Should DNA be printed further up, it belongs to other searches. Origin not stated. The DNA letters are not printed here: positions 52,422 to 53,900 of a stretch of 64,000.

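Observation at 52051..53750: Translationally coupled KdsC-like phosphatase and GatZ/KbaZ-like TIM-barrel protein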

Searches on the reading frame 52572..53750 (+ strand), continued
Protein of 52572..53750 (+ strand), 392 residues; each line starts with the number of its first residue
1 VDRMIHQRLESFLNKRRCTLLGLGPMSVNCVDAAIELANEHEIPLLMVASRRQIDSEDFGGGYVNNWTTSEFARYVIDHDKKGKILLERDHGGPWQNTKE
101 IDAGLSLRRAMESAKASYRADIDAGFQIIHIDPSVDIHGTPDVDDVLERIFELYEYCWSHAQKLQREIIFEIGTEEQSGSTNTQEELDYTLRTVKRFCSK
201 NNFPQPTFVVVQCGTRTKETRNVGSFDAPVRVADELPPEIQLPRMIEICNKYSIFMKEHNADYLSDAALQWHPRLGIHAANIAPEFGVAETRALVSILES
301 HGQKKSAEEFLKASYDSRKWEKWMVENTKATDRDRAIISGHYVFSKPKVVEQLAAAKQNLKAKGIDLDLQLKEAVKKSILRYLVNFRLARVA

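Call 63: get_annotated_region(hit=H4, flank=7000)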
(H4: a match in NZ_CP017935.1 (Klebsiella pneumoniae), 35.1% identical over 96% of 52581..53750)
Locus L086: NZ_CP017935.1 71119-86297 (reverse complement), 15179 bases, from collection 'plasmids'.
description: Klebsiella pneumoniae strain CAV1016 plasmid pCAV1016-90, complete sequence
organism: Klebsiella pneumoniae (NCBI taxid 573)
taxonomy: Bacteria; Pseudomonadota; Gammaproteobacteria; Enterobacterales; Enterobacteriaceae; Klebsiella; Klebsiella pneumoniae
host: -; source: Homo sapiens,Abdominal Abscess; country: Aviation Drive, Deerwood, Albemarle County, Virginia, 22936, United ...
typing (MOB-suite, as given by PLSDB): non-mobilizable; replicon IncR
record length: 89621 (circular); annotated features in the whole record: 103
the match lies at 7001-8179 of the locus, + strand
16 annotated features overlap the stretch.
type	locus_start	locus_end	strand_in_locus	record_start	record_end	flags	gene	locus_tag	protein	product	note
CDS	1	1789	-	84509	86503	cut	tkt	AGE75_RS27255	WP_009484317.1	transketolase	GO:0006098 - pentose-phosphate shunt [Evidence IEA]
CDS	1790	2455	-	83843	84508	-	-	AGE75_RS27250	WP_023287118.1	HAD-IA family hydrolase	GO:0008152 - metabolic process [Evidence IEA]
CDS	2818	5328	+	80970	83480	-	ptsP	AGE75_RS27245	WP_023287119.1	phosphoenolpyruvate--protein phosphotransferase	GO:0009401 - phosphoenolpyruvate-dependent sugar phosphotransferase system [Evidence IEA]; GO:0006808 - regulation of ...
CDS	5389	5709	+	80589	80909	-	-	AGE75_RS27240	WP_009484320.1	fructose PTS transporter subunit IIB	GO:0009401 - phosphoenolpyruvate-dependent sugar phosphotransferase system [Evidence IEA]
CDS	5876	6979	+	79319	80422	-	-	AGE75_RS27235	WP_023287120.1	PTS fructose transporter subunit IIC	-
CDS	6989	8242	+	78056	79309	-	-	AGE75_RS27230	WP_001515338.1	class II D-tagatose-bisphosphate aldolase, non-catalytic subunit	GO:0005975 - carbohydrate metabolic process [Evidence IEA]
CDS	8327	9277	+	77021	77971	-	tal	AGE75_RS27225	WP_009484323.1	transaldolase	GO:0006098 - pentose-phosphate shunt [Evidence IEA]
CDS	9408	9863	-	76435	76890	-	merR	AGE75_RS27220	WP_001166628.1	Hg(II)-responsive transcriptional regulator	-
predicted_resistance_gene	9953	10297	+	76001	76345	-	merT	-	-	mercuric transport protein MerT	predicted by amrfinderplus; class MERCURY; identity 99.13%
CDS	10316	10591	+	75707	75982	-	merP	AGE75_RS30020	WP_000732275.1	mercury resistance system periplasmic binding protein MerP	-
CDS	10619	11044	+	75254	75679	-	merC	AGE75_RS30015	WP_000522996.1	organomercurial transporter MerC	-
CDS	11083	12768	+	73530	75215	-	merA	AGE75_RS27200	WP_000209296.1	mercury(II) reductase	-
CDS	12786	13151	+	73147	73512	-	merD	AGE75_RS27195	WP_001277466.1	mercury resistance co-regulator MerD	GO:0045892 - negative regulation of DNA-templated transcription [Evidence IEA]; GO:0006355 - regulation of ...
CDS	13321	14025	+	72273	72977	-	-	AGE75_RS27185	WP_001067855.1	IS6-like element IS26 family transposase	GO:0006313 - DNA transposition [Evidence IEA]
CDS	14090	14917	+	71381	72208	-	-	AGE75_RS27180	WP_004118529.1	universal stress protein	-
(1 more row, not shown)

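Call 64: get_annotated_region(hit=H1, flank=8000)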
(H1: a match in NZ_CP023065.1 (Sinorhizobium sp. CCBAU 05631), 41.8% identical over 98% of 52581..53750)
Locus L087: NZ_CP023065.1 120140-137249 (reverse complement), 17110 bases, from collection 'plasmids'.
description: Sinorhizobium sp. CCBAU 05631 plasmid pSS05631a, complete sequence
organism: Sinorhizobium sp. CCBAU 05631 (NCBI taxid 794846)
taxonomy: Bacteria; Pseudomonadota; Alphaproteobacteria; Hyphomicrobiales; Rhizobiaceae; Sinorhizobium; Sinorhizobium sp. CCBAU 05631
host: -; source: G.max,nodule; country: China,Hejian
typing (MOB-suite, as given by PLSDB): conjugative; replicon rep_cluster_473; relaxase MOBP,MOBP,MOBQ; mating-pair formation MPF_T
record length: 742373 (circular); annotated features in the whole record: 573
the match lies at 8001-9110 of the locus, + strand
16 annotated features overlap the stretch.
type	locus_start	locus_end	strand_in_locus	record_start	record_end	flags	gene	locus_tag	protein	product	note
CDS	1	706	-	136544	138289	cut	-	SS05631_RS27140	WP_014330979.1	T3SS effector NEL-type E3 ubiquitin ligase NopM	GO:0016567 - protein ubiquitination [Evidence IEA]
CDS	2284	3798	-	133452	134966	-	-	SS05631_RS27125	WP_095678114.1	ISNCY family transposase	-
CDS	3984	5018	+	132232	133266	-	-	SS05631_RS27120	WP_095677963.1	IS110 family transposase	-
CDS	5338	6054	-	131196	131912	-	-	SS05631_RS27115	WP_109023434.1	IS6 family transposase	-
CDS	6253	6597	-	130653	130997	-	-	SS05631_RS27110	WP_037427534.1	hypothetical protein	-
CDS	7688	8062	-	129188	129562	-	-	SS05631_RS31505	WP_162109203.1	hypothetical protein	-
CDS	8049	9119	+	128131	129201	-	-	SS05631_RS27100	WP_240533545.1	tagatose-6-phosphate kinase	-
CDS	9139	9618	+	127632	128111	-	-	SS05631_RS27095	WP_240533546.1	cupin domain-containing protein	-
CDS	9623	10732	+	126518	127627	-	-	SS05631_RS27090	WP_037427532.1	DegT/DnrJ/EryC1/StrS family aminotransferase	-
CDS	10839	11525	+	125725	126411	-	-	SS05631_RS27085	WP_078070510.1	HAD-IA family hydrolase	GO:0008152 - metabolic process [Evidence IEA]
CDS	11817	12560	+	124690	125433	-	-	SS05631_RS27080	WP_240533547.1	DeoR/GlpR family DNA-binding transcription regulator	-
CDS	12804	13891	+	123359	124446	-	-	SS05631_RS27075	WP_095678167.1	IS3 family transposase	-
CDS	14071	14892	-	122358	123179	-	-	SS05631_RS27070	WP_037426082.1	BtpA/SgcQ family protein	-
CDS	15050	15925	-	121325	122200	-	-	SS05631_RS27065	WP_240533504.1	alpha/beta hydrolase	-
CDS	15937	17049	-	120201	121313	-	-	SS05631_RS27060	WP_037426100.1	Gfo/Idh/MocA family oxidoreductase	-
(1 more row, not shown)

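Call 65: get_annotated_region(hit=H3, flank=7000)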
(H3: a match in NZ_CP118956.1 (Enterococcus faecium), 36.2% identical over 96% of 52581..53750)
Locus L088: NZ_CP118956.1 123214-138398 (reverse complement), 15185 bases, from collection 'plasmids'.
description: Enterococcus faecium strain DSM 20477 plasmid unnamed1, complete sequence
organism: Enterococcus faecium (NCBI taxid 1352)
taxonomy: Bacteria; Bacillota; Bacilli; Lactobacillales; Enterococcaceae; Enterococcus; Enterococcus faecium
host: -; source: Type strain bacterial culture; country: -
typing (MOB-suite, as given by PLSDB): conjugative; replicon rep_cluster_893; relaxase MOBP; mating-pair formation MPF_T
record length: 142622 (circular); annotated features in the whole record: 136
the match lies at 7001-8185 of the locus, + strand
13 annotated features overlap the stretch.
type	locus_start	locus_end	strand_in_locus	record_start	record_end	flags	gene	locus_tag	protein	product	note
CDS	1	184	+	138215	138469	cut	-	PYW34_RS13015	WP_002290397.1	AbrB family transcriptional regulator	-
CDS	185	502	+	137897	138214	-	-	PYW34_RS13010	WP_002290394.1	type II toxin-antitoxin system RelE/ParE family toxin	GO:0030541 - plasmid partitioning [Evidence IEA]; GO:0051290 - protein heterotetramerization [Evidence IEA]; GO:0009432 ...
CDS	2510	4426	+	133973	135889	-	-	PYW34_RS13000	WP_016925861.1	PTS sugar transporter subunit IIA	-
CDS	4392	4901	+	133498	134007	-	-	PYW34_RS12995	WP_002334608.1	fructose PTS transporter subunit IIA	GO:0009401 - phosphoenolpyruvate-dependent sugar phosphotransferase system [Evidence IEA]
CDS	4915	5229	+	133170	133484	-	-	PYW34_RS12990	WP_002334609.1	PTS fructose transporter subunit IIB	GO:0009401 - phosphoenolpyruvate-dependent sugar phosphotransferase system [Evidence IEA]; GO:0016310 - phosphorylation ...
CDS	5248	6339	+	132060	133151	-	-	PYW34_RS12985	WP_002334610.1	PTS fructose transporter subunit IIC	-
CDS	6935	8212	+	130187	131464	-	-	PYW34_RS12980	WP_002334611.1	class II D-tagatose-bisphosphate aldolase, non-catalytic subunit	GO:0005975 - carbohydrate metabolic process [Evidence IEA]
CDS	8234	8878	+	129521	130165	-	fsa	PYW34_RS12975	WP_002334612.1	fructose-6-phosphate aldolase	-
CDS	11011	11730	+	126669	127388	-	-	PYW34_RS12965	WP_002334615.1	HAD family hydrolase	-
CDS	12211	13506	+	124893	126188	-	-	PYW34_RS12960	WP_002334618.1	hypothetical protein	-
CDS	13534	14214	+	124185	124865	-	-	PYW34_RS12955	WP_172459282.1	IS6-like element IS1216 family transposase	GO:0006313 - DNA transposition [Evidence IEA]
CDS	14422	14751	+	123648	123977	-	-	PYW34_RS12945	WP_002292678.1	AbrB family transcriptional regulator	-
CDS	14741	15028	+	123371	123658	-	-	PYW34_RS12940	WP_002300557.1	type II toxin-antitoxin system RelE/ParE family toxin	-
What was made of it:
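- The PTS-linked relatives sit before F6P aldolase or transaldolase, which would be redundant with an aldolase (calls 63, 65).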

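Call 68: search_protein_families(library=pfam, proteins=[L027:19615-20601:+, L076:14445-15200:-, L003:1022-2134:-, L015:11442-12659:+, L006:15332-17080:+, L070:11172-11999:-, L068:6411-7226:+, L050:16299-17627:+, L076:4478-5398:-, L038:15057-16022:+], max_evalue=0.001)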
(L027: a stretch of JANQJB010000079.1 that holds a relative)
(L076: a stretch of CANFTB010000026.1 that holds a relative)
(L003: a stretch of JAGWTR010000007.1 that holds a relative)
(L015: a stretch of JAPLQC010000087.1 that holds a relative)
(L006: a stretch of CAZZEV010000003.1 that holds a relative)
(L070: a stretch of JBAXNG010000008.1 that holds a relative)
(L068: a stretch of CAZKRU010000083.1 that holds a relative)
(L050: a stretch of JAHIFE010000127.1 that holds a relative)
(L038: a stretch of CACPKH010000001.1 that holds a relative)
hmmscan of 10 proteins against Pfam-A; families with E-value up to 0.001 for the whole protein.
L027:19615-20601:+ (328 aa): 8 families
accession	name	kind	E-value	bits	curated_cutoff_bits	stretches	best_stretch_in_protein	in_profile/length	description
PF01370.27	Epimerase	-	7.6e-36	124.2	20.9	1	6-238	1-239/240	NAD dependent epimerase/dehydratase family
PF01073.25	3Beta_HSD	-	5.1e-29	101.6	22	1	7-261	1-272/280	3-beta hydroxysteroid dehydrogenase/isomerase family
PF16363.11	GDP_Man_Dehyd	-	1.3e-27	97.5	27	1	7-315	1-330/332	GDP-mannose 4,6 dehydratase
PF04321.23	RmlD_sub_bind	-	1.5e-16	60.8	27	1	5-289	2-264/287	RmlD substrate binding domain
PF13460.12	NAD_binding_10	-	1.3e-15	58.2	27.2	1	10-183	1-150/184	NAD(P)H-binding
PF02719.21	Polysacc_synt_2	-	1.6e-14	54.2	20.2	1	6-175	1-167/293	Polysaccharide biosynthesis protein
PF07993.18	NAD_binding_4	-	4.2e-14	52.8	20.1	1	64-189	79-217/258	Male sterility protein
PF08659.16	KR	-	3.1e-05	24.4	22.6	1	6-131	3-143/180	KR domain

L076:14445-15200:- (251 aa): 1 family
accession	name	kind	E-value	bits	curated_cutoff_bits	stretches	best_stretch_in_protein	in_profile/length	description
PF01050.24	MannoseP_isomer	-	7.7e-06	26.5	23.6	1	119-176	9-65/116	Mannose-6-phosphate isomerase C-terminal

L003:1022-2134:- (370 aa): 3 families
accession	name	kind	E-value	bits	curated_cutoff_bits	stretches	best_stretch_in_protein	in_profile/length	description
PF01041.23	DegT_DnrJ_EryC1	-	1.1e-116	390.4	19.8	1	21-366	3-359/360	DegT/DnrJ/EryC1/StrS aminotransferase family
PF01053.26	Cys_Met_Meta_PP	-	3.8e-06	26.1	27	1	42-222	52-231/381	Cys/Met metabolism PLP-dependent enzyme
PF00155.27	Aminotran_1_2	-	7.8e-06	25.8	19.7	1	44-309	42-327/361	Aminotransferase class I and II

L015:11442-12659:+ (405 aa): 2 families
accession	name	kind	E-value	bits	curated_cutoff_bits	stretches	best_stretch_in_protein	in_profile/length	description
PF13524.12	Glyco_trans_1_2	-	0.00016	22.1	25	1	269-374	24-126/144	Glycosyl transferase-like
PF05686.18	Glyco_transf_90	-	0.00066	19.1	24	0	331-388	248-310/396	Glycosyl transferase family 90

L006:15332-17080:+ (582 aa): 3 families
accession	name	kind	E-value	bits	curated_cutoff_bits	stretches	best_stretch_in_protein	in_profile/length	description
PF00005.33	ABC_tran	-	2.6e-31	109.5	25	1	368-519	1-137/137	ABC transporter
PF00664.28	ABC_membrane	-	3.6e-13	50.3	28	1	18-275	5-244/274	ABC transporter transmembrane region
PF02463.25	SMC_N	-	2.7e-06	27.4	40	1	445-563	135-213/220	RecF/RecN/SMC N terminal domain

L070:11172-11999:- (275 aa): 1 family
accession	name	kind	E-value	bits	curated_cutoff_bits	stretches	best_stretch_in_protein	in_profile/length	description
PF00535.33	Glycos_transf_2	-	2.9e-15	57.1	23.3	1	7-182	2-167/168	Glycosyl transferase family 2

L068:6411-7226:+ (271 aa): 2 families
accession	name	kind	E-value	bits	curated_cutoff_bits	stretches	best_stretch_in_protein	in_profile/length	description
PF08501.16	Shikimate_dh_N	-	2.9e-18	66.3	27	1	22-89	14-83/83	Shikimate dehydrogenase substrate binding domain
PF18317.6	SDH_C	-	4.4e-07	29.9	25.8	1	236-262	4-30/31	Shikimate 5'-dehydrogenase C-terminal domain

L050:16299-17627:+ (442 aa): 3 families
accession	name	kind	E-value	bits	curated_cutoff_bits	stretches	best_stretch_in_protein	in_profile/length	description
PF03721.20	UDPG_MGDP_dh_N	-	2.1e-35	122.4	27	1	8-185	1-182/187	UDP-glucose/GDP-mannose dehydrogenase family, NAD binding domain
PF00984.24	UDPG_MGDP_dh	-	6.3e-23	81.1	25.4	1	204-297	1-93/94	UDP-glucose/GDP-mannose dehydrogenase family, central domain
PF03720.21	UDPG_MGDP_dh_C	-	1.3e-19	70.9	30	1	320-418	1-100/103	UDP-glucose/GDP-mannose dehydrogenase family, UDP binding domain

L076:4478-5398:- (306 aa): 8 families
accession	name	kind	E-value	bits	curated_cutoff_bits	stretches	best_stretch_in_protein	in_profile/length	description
PF13489.12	Methyltransf_23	-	5.7e-31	107.9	27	1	94-242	14-163/164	Methyltransferase domain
PF08241.18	Methyltransf_11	-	6e-21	75.3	21.2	1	105-196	1-95/95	Methyltransferase domain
PF08242.18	Methyltransf_12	-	3.6e-17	63.3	30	1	105-194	1-98/98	Methyltransferase domain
PF13847.12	Methyltransf_31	-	4.1e-17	62.7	27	1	101-215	4-124/145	Methyltransferase domain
PF13649.12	Methyltransf_25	-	1.1e-15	58.5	27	1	105-192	2-97/97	Methyltransferase domain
PF07021.18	MetW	-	2e-09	37.8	21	1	102-207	15-118/193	Methionine biosynthesis protein MetW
PF01209.24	Ubie_methyltran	-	0.00039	20.3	20.1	1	97-196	46-151/233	ubiE/COQ5 methyltransferase family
PF02353.26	CMAS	-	0.0006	19.6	27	1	102-198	64-166/273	Mycolic acid cyclopropane synthetase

L038:15057-16022:+ (321 aa): 3 families
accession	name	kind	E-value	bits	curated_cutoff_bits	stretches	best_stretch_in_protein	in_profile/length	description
PF01755.23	Glyco_transf_25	-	1.4e-06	28.8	24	1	79-158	66-146/199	Glycosyltransferase family 25 (LPS biosynthesis protein)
PF03071.21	GNT-I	-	0.00025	20.4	25.4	1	96-171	190-266/434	GNT-I family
PF00535.33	Glycos_transf_2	-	0.00053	20.4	23.3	0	10-142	2-121/168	Glycosyl transferase family 2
